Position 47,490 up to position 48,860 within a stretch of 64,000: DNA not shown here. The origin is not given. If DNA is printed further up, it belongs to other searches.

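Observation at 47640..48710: Radical SAM/SPASM enzyme inside the pseudaminic acid block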

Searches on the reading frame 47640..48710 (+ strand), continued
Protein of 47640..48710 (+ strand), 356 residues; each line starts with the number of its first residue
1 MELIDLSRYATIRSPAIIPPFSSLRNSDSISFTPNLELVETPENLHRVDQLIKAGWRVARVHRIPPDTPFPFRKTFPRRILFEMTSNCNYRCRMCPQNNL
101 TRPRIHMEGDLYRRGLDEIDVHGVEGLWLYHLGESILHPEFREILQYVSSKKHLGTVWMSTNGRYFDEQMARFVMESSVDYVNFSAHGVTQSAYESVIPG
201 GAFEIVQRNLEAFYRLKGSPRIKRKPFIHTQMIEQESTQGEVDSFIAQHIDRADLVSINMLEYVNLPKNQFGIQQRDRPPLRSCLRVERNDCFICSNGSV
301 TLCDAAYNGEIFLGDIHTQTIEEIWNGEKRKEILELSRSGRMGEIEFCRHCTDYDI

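Call 42: find_homologous_proteins(query=L022:9929-11023:+, max_evalue=1e-20)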
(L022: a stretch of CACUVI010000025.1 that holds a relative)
Query L022:9929-11023:+ (365 aa): 155 proteins with E <= 1e-20 among 1527 candidates; the best 120 are listed.
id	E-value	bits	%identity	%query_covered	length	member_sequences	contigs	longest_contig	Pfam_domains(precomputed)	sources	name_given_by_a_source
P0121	7.9e-252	852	100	99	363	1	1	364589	PF13186.12,PF04055.28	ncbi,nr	ncbi:putative Radical SAM domain protein [Rhodospirillaceae bacterium LM-1]|nr:putative Radical SAM 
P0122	1.3e-145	503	59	99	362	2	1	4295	PF13186.12,PF04055.28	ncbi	-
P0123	8.9e-138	477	57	99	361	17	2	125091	PF13186.12,PF04055.28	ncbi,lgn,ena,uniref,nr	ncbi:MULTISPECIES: radical SAM/SPASM domain-containing protein [unclassified Desulfovibrio]|uniref:r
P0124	2.5e-132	459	54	99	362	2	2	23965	PF13186.12,PF04055.28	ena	-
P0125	2.0e-131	456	54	99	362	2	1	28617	PF13186.12,PF04055.28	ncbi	-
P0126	3.0e-128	446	54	99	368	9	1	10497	PF13186.12,PF04055.28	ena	-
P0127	3.5e-127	442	55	99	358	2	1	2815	PF13186.12,PF04055.28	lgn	-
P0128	1.4e-126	440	54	99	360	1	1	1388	PF13186.12,PF04055.28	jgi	jgi:MoaA/NifB/PqqE/SkfB family radical SAM enzyme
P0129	2.7e-126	439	54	99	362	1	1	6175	PF13186.12,PF04055.28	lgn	-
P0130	3.4e-124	432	52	99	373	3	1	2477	PF13186.12,PF04055.28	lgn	-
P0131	2.9e-120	420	50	99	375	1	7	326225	PF13186.12,PF04055.28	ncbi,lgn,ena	-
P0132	6.2e-120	418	52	99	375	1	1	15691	PF13186.12,PF04055.28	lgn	-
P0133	1.2e-116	408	48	99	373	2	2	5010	PF13186.12,PF04055.28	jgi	jgi:MoaA/NifB/PqqE/SkfB family radical SAM enzyme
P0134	1.0e-115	405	51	99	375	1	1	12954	PF13186.12,PF04055.28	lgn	-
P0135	1.9e-115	404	49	99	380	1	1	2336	PF13186.12,PF04055.28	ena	-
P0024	2.9e-115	403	51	99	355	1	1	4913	PF13186.12,PF04055.28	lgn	-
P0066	8.3e-115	402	52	94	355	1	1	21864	PF13186.12,PF04055.28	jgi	-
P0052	5.3e-114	399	53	93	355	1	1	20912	PF13186.12,PF04055.28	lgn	-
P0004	2.8e-113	397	51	99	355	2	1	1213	PF13186.12,PF04055.28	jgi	-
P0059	4.1e-113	396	51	99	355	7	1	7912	PF13186.12,PF04055.28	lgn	-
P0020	6.1e-113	395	50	98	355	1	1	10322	PF13186.12,PF04055.28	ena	-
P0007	1.2e-112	394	51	93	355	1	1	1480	PF13186.12,PF04055.28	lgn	-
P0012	1.2e-112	394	52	99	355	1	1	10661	PF13186.12,PF04055.28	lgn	-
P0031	1.3e-112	394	52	95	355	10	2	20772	PF13186.12,PF04055.28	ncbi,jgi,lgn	-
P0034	2.5e-112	393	51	95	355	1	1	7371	PF13186.12,PF04055.28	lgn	-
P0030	1.1e-111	391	52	99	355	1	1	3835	PF13186.12,PF04055.28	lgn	-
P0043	2.1e-111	390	49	99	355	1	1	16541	PF13186.12,PF04055.28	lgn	-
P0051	3.0e-111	390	49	99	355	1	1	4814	PF13186.12,PF04055.28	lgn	-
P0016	9.1e-111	388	49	99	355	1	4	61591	PF13186.12,PF04055.28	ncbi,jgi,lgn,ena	jgi:radical SAM protein with 4Fe4S-binding SPASM domain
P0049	1.5e-110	388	51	93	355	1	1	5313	PF13186.12,PF04055.28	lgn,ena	-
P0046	1.6e-110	387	50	99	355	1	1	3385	PF13186.12,PF04055.28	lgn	-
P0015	1.6e-110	387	49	99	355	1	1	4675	PF13186.12,PF04055.28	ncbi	-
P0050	2.2e-110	387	50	99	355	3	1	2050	PF13186.12,PF04055.28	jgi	jgi:radical SAM protein with 4Fe4S-binding SPASM domain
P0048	4.0e-110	386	50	99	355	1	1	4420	PF13186.12,PF04055.28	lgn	-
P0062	5.9e-110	386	49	99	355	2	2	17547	PF13186.12,PF04055.28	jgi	jgi:radical SAM protein with 4Fe4S-binding SPASM domain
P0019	6.4e-110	385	51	93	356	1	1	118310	PF13186.12,PF04055.28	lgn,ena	-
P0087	1.2e-109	385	50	99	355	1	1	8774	PF13186.12,PF04055.28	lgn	-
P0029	1.3e-109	385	50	99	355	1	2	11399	PF13186.12,PF04055.28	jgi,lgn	-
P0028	3.1e-109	383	51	93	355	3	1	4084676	PF13186.12,PF04055.28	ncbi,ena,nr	nr:SPASM domain-containing protein [uncultured Acetobacterium sp.]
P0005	3.7e-109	383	49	99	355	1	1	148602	PF13186.12,PF04055.28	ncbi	-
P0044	6.0e-109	382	50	93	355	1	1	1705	PF13186.12,PF04055.28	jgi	-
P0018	7.2e-109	382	48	99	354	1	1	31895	PF13186.12,PF04055.28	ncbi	-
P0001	7.5e-109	382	51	93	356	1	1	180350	PF13186.12,PF04055.28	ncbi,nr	ncbi:MAG: SPASM domain-containing protein [Elusimicrobia bacterium]|nr:SPASM domain-containing prote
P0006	8.7e-109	382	49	99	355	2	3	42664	PF13186.12,PF04055.28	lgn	-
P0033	1.5e-108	381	48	99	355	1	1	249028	PF13186.12,PF04055.28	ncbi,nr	ncbi:MAG: SPASM domain-containing protein [Candidatus Saganbacteria bacterium]|nr:SPASM domain-conta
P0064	1.5e-108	381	50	95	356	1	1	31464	PF13186.12,PF04055.28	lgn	-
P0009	2.6e-108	380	49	99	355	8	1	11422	PF13186.12,PF04055.28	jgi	jgi:radical SAM protein with 4Fe4S-binding SPASM domain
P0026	3.4e-108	380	49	99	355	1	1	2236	PF13186.12,PF04055.28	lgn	-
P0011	3.5e-108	380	49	99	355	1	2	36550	PF13186.12,PF04055.28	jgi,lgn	jgi:radical SAM protein with 4Fe4S-binding SPASM domain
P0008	3.6e-108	380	50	93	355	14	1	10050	PF13186.12,PF04055.28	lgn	-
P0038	4.6e-108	379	49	99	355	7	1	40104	PF13186.12,PF04055.28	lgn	-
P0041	5.1e-108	379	48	99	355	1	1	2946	PF13186.12,PF04055.28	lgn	-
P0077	8.4e-108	379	50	94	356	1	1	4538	PF13186.12,PF04055.28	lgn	-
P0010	8.7e-108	378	48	99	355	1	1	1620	PF13186.12,PF04055.28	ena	-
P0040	9.7e-108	378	48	99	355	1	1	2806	PF13186.12,PF04055.28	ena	-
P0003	1.1e-107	378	48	99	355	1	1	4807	PF13186.12,PF04055.28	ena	-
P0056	1.2e-107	378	50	93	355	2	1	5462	PF13186.12,PF04055.28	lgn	-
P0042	1.2e-107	378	48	99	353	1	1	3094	PF13186.12,PF04055.28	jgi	-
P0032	1.5e-107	378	49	99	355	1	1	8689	PF13186.12,PF04055.28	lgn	-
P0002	1.6e-107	378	48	99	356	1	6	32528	PF13186.12,PF04055.28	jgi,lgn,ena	-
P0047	2.2e-107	377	48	99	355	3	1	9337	PF13186.12,PF04055.28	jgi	jgi:radical SAM protein with 4Fe4S-binding SPASM domain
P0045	2.6e-107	377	49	93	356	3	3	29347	PF13186.12,PF04055.28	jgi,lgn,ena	-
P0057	2.7e-107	377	48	99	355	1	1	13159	PF13186.12,PF04055.28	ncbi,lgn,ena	-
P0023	2.9e-107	377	49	99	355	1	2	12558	PF13186.12,PF04055.28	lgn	-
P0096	3.3e-107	377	50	99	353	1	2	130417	PF13186.12,PF04055.28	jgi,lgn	jgi:radical SAM protein with 4Fe4S-binding SPASM domain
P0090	5.7e-107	376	48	99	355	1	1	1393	PF13186.12,PF04055.28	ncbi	-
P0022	6.0e-107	376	48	99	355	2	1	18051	PF13186.12,PF04055.28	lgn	-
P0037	6.8e-107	376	48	95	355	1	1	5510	PF13186.12,PF04055.28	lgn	-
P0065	1.1e-106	375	48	99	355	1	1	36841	PF13186.12,PF04055.28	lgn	-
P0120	1.4e-106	375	48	98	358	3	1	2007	PF13186.12,PF04055.28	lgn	-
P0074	2.1e-106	374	47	99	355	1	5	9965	PF13186.12,PF04055.28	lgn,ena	-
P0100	4.2e-106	373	49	99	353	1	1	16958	PF13186.12,PF04055.28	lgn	-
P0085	4.5e-106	373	50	93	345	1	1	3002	PF13186.12,PF04055.28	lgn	-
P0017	1.1e-105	372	47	99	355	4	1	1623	PF13186.12,PF04055.28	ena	-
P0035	1.3e-105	371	48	95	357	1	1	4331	PF13186.12,PF04055.28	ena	-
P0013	1.4e-105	371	50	93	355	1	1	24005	PF13186.12,PF04055.28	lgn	-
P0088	2.2e-105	371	48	99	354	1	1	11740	PF13186.12,PF04055.28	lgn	-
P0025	2.6e-105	370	49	99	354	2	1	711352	PF13186.12,PF04055.28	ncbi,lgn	ncbi:MAG: SPASM domain-containing protein [Candidatus Binatia bacterium]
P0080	3.2e-105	370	48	98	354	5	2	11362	PF13186.12,PF04055.28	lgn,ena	-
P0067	3.5e-105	370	48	98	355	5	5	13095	PF13186.12,PF04055.28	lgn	-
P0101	6.5e-105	369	48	99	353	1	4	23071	PF13186.12,PF04055.28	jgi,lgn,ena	-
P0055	9.8e-105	368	50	93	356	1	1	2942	PF13186.12,PF04055.28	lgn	-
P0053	1.7e-104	368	48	99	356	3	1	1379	PF13186.12,PF04055.28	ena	-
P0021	1.7e-104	368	47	99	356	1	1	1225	PF13186.12,PF04055.28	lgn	-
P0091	1.8e-104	368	50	93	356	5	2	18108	PF13186.12,PF04055.28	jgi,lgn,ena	-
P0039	3.1e-104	367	49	93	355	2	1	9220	PF13186.12,PF04055.28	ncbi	-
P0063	3.5e-104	367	48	99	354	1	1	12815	PF13186.12,PF04055.28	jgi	-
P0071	5.7e-104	366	48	99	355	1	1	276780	PF13186.12,PF04055.28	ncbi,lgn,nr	ncbi:MAG: SPASM domain-containing protein [Candidatus Omnitrophica bacterium]|nr:SPASM domain-contai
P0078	8.7e-104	365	50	90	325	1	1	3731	PF13186.12,PF04055.28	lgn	-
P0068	1.0e-103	365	48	98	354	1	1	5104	PF13186.12,PF04055.28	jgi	jgi:radical SAM protein with 4Fe4S-binding SPASM domain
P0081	1.6e-103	364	47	99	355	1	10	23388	PF13186.12,PF04055.28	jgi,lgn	-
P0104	1.6e-103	364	49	95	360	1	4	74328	PF13186.12,PF04055.28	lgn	-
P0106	3.7e-103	363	49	93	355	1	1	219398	PF13186.12,PF04055.28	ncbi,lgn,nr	ncbi:MAG: SPASM domain-containing protein [Candidatus Omnitrophica bacterium]|nr:SPASM domain-contai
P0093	5.8e-103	363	46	99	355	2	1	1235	PF13186.12,PF04055.28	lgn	-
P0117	6.3e-103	362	48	99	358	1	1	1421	PF13186.12,PF04055.28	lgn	-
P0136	7.0e-103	362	49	93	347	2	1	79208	PF13186.12,PF04055.28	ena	-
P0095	1.2e-102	362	48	98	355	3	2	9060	PF13186.12,PF04055.28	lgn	-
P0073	1.5e-102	361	48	99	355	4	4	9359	PF13186.12,PF04055.28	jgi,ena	-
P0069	4.9e-102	360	47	98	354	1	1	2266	PF13186.12,PF04055.28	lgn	-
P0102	1.1e-101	358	48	99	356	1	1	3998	PF13186.12,PF04055.28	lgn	-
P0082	1.2e-101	358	49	99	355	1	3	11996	PF13186.12,PF04055.28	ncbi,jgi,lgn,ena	-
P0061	1.4e-101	358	49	95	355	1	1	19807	PF13186.12,PF04055.28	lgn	-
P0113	1.5e-101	358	47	98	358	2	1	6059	PF13186.12,PF04055.28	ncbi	-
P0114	3.1e-101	357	46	99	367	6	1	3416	PF13186.12,PF04055.28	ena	-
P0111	3.4e-101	357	48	94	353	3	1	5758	PF13186.12,PF04055.28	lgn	-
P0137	1.8e-100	354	47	95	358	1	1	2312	PF13186.12,PF04055.28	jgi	jgi:radical SAM protein with 4Fe4S-binding SPASM domain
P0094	2.5e-100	354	48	91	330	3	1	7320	PF13186.12,PF04055.28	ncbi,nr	ncbi:MAG: radical SAM protein [Verrucomicrobia bacterium]|nr:radical SAM protein [Verrucomicrobiota 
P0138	2.8e-100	354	46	99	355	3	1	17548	PF13186.12,PF04055.28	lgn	-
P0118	2.9e-100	354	46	99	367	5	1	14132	PF13186.12,PF04055.28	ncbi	-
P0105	5.2e-100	353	49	93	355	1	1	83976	PF13186.12,PF04055.28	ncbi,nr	ncbi:MAG: radical SAM protein [Candidatus Omnitrophica bacterium]|nr:radical SAM protein [Candidatus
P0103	1.1e-99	352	47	99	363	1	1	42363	PF13186.12,PF04055.28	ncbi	-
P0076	2.6e-99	351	47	99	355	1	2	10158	PF13186.12,PF04055.28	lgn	-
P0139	3.6e-99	350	47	93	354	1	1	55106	PF13186.12,PF04055.28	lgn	-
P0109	8.7e-99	349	47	99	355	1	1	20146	PF13186.12,PF04055.28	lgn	-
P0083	1.2e-98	348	45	98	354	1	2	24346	PF13186.12,PF04055.28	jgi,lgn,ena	-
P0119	1.9e-98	348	48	93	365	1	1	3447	PF13186.12,PF04055.28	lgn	-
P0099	2.0e-98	348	46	93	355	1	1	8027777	PF13186.12,PF04055.28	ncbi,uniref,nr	ncbi:radical SAM/SPASM domain-containing protein [Desulfonema magnum]|uniref:Radical SAM and SPASM d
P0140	2.7e-98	347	46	99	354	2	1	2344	PF13186.12,PF04055.28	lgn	-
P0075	3.3e-98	347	45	95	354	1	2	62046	PF13186.12,PF04055.28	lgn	-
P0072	2.1e-97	344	46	99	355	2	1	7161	PF13186.12,PF04055.28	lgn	-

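Call 47: search_solved_structures(query=A2, max_evalue=0.01, show_alignments=1)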
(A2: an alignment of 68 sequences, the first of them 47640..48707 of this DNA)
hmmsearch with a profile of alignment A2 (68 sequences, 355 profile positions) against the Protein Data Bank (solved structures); distinct sequences matched with E-value up to 0.01: 9.
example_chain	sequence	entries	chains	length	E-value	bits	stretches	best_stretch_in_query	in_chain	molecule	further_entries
4m7s_A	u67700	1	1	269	1.4e-15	60.4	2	282-352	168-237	BtrN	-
4m7t_A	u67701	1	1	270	1.5e-15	60.3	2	282-352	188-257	BtrN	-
2fb2_A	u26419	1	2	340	0.0016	20.7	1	77-199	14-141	Molybdenum cofactor biosynthesis protein A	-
1tv7_A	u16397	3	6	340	0.0022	20.3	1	79-199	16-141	Molybdenum cofactor biosynthesis protein A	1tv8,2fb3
4k36_A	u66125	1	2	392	0.0028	19.9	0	292-351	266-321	Anaerobic sulfatase-maturating enzyme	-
4k37_A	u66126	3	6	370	0.0029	19.9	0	292-351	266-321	Anaerobic sulfatase-maturating enzyme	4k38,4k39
8ai6_A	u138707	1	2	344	0.0092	18.2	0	69-171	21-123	Putative peptide biosynthesis protein YydG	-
8ai3_A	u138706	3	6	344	0.0094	18.2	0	69-171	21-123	Putative peptide biosynthesis protein YydG | Radical SAM core domain-containing protein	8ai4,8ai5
8ai1_A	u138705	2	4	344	0.0094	18.2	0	69-171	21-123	Putative peptide biosynthesis protein YydG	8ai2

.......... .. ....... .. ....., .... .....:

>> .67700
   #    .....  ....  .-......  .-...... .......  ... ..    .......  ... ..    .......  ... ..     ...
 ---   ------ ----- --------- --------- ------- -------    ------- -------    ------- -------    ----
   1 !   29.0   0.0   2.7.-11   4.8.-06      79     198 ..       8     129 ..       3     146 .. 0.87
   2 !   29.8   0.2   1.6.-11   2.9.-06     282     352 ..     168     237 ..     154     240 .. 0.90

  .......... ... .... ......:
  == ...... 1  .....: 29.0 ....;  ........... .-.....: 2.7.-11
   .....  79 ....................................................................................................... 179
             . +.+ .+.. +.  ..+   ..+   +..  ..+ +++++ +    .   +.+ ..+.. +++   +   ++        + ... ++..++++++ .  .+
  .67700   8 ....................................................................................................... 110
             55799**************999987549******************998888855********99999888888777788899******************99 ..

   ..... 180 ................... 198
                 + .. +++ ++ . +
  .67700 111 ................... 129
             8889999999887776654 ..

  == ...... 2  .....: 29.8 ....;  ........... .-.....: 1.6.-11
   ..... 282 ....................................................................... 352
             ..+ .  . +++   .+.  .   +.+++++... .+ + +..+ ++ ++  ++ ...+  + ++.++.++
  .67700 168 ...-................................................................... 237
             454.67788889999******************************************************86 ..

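Call 53: search_protein_representatives(alignment_id=A2)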
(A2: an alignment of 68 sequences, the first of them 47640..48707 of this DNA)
Query: 68 sequences, 355 profile positions. Proteins with E-value up to 0.001 (for the whole library): 36769; up to 1e-10: 11995; up to 1e-30: 610. The best 150 are listed.
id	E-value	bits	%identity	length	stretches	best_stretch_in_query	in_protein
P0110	1.9e-181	619.2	-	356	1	1-355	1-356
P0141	7.3e-143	492.3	-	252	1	104-355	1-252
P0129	1.2e-125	435.7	-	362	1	14-355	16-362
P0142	2.1e-123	428.3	-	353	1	1-355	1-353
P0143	2.1e-113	395.4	-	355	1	2-355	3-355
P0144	1.4e-104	366.4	-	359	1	14-355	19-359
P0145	2.5e-104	365.5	-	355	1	1-354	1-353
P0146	5.3e-104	364.5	-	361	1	1-354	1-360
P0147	1.8e-102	359.4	-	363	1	17-355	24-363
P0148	8.0e-95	334.3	-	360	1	1-355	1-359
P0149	6.8e-92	324.6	-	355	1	16-354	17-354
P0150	1.6e-82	293.8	-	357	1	12-353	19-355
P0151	3.5e-78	279.5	-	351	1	21-353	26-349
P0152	1.3e-77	277.7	-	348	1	19-355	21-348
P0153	2.5e-77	276.7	-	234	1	1-183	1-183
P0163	5.1e-59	216.5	-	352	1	12-354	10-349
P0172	3.5e-50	187.4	-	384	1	65-354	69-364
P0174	7.1e-48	179.8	-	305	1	74-353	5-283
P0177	8.1e-47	176.4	-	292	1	73-353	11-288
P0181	1.2e-45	172.5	-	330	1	72-351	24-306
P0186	4.7e-45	170.6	-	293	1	73-353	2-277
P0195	6.6e-44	166.8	-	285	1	74-352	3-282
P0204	2.0e-42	161.9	-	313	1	73-351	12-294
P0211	9.2e-42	159.7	-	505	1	74-351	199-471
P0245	1.1e-39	153.0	-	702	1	13-352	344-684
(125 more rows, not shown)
